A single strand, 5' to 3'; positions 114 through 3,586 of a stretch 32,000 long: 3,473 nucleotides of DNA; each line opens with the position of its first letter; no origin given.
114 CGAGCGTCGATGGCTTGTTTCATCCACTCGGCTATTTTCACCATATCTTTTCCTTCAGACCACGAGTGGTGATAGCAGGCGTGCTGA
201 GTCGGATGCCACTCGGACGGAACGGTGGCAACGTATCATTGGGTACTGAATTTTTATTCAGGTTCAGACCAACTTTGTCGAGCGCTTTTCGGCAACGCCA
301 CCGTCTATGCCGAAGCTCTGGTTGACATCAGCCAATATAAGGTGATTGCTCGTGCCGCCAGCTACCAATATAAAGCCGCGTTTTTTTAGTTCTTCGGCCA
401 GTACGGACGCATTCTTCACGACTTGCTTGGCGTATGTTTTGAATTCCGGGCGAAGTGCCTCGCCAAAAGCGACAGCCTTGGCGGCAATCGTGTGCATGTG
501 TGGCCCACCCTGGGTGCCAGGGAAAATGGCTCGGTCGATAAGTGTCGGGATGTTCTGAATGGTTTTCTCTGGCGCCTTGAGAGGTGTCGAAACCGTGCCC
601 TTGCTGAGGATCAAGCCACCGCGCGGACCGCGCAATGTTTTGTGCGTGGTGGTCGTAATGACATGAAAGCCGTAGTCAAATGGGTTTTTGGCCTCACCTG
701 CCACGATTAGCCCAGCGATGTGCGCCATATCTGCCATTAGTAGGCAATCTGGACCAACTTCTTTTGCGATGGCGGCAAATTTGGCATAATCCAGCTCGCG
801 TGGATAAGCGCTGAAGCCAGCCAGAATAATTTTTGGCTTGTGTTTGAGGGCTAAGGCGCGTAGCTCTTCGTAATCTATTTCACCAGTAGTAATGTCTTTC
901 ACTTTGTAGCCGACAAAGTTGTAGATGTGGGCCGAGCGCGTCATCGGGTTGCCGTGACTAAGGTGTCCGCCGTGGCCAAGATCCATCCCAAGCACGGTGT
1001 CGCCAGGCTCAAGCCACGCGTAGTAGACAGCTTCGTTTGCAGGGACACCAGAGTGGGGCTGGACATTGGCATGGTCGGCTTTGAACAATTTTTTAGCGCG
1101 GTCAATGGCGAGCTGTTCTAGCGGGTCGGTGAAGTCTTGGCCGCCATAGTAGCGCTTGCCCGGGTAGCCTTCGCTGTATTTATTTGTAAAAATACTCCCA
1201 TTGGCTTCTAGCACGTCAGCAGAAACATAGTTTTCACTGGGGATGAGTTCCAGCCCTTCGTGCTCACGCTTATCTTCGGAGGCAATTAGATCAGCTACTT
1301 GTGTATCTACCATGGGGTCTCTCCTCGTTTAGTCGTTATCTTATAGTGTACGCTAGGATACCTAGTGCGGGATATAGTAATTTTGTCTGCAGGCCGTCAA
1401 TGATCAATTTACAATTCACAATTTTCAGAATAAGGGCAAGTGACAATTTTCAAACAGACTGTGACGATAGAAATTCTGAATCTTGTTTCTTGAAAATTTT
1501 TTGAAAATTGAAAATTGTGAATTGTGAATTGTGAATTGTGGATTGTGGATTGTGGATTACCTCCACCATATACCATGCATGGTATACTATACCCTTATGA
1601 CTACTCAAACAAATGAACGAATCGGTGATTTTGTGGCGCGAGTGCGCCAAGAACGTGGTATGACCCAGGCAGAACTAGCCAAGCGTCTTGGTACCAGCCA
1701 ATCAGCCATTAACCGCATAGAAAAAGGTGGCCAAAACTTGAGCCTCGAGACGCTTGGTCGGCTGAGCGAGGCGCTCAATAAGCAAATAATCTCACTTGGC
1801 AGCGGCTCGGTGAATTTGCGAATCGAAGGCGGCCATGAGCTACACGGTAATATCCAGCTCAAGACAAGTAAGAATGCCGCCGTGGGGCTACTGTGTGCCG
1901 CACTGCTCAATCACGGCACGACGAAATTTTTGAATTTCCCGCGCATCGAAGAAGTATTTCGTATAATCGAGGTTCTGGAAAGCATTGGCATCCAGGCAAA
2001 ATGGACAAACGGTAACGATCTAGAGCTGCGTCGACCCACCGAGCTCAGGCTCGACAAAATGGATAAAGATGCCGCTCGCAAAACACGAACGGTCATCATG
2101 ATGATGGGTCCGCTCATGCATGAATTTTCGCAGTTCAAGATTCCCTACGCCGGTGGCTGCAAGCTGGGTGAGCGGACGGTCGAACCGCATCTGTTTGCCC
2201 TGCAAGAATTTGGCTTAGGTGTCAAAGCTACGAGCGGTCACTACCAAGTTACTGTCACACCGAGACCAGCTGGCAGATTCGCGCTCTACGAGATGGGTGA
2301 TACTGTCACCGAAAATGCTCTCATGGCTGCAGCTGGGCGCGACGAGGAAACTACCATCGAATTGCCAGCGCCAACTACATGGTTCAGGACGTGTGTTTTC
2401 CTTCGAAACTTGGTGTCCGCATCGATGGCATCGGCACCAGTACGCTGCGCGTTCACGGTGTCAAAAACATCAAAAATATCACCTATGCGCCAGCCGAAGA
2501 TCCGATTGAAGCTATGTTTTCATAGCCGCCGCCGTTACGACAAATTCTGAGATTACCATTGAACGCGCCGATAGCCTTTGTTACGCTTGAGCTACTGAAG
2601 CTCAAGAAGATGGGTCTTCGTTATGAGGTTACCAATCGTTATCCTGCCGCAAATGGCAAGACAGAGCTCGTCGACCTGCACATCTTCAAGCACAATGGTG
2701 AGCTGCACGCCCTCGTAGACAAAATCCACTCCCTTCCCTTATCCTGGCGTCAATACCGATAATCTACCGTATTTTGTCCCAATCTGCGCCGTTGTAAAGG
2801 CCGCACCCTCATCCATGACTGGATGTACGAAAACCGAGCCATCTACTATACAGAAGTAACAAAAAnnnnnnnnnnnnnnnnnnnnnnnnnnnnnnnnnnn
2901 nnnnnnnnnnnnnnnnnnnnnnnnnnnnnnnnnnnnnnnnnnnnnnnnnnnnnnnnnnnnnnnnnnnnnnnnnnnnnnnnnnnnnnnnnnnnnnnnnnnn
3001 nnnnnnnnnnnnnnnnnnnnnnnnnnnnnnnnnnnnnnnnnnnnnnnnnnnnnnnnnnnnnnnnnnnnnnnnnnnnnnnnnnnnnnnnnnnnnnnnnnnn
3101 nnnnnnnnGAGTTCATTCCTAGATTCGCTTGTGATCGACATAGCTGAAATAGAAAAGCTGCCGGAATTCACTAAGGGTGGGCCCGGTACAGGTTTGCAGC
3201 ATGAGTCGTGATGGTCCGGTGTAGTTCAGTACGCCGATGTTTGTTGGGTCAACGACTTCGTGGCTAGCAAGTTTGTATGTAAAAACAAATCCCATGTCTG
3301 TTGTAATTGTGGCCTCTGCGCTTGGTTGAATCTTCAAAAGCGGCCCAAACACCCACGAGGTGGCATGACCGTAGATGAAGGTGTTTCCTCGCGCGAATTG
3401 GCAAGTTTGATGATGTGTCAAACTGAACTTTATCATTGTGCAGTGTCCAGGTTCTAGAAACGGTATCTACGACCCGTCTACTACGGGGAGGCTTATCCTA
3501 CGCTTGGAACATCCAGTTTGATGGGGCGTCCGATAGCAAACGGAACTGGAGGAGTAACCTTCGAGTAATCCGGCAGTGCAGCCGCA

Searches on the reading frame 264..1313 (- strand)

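Call 34: search_protein_families(library=pfam, proteins=[window:264-1313:-], max_evalue=0.01)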
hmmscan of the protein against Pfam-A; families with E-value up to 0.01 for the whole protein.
window:264-1313:- (349 aa): 2 families
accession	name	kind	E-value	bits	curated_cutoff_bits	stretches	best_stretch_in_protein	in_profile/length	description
PF00464.25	SHMT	-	1.2e-133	446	27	1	2-343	4-349/399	Serine hydroxymethyltransferase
PF00155.27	Aminotran_1_2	-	0.00023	20.9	19.7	1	56-318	38-299/361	Aminotransferase class I and II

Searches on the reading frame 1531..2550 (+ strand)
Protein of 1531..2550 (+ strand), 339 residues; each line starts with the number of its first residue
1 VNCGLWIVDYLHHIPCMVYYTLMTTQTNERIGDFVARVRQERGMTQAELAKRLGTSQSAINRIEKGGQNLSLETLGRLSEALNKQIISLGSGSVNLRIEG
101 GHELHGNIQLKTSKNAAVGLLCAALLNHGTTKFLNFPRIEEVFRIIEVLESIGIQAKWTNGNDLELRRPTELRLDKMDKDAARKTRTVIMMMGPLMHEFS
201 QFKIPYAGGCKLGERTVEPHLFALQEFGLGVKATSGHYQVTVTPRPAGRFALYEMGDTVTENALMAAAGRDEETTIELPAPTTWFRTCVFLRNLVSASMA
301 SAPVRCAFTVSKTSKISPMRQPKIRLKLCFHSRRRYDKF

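Call 34: search_protein_families(library=pfam, proteins=[window:1531-2550:+], max_evalue=0.01)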
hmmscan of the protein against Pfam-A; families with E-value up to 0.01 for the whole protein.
window:1531-2550:+ (339 aa): 12 families
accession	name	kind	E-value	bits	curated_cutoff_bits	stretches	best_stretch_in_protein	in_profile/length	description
PF01381.28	HTH_3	-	2.5e-16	59.9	23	1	36-85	2-51/55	Helix-turn-helix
PF00275.25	EPSP_synthase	-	5.2e-15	55.5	22.8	1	99-278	2-187/417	EPSP synthase (3-phosphoshikimate 1-carboxyvinyltransferase)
PF13560.12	HTH_31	-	2.1e-11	44.4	27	1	31-82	2-54/64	Helix-turn-helix domain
PF12844.13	HTH_19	-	1.6e-07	31.6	30.2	1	32-83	1-52/64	Helix-turn-helix domain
PF13443.12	HTH_26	-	2.8e-07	31.1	22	1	38-85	5-53/63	Cro/C1-type HTH DNA-binding domain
PF13744.12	HTH_37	-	2.1e-05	24.6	27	1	30-81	18-70/80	Helix-turn-helix domain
PF04545.22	Sigma70_r4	-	3.4e-05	23.7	24.1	1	38-65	15-42/50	Sigma-70, region 4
PF20432.4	Xre-like-HTH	-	0.00022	21.9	25.8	1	36-80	16-60/63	Antitoxin Xre-like helix-turn-helix domain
PF13412.12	HTH_24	-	0.00084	19.3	21.9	1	39-62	13-36/48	Winged helix-turn-helix DNA-binding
PF15731.11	MqsA_antitoxin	-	0.0024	18.4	30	1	3-71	40-110/131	Antitoxin component of bacterial toxin-antitoxin system, MqsA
PF08279.18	HTH_11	-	0.0029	17.9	25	0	34-62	5-34/55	HTH domain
PF12802.13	MarR_2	-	0.005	17.4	27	0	40-63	17-40/61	MarR family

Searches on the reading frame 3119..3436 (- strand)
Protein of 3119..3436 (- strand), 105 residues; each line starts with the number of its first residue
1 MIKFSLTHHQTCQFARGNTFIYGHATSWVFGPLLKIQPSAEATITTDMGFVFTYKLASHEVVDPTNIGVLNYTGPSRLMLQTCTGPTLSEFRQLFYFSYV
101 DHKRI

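Call 34: search_protein_families(library=pfam, proteins=[window:3119-3436:-], max_evalue=0.01)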
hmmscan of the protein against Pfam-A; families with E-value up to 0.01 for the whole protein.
window:3119-3436:- (105 aa): 1 family
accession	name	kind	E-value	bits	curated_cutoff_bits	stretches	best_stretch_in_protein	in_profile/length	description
PF04203.18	Sortase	-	2.7e-11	43.7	26.6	1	15-86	36-109/125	Sortase domain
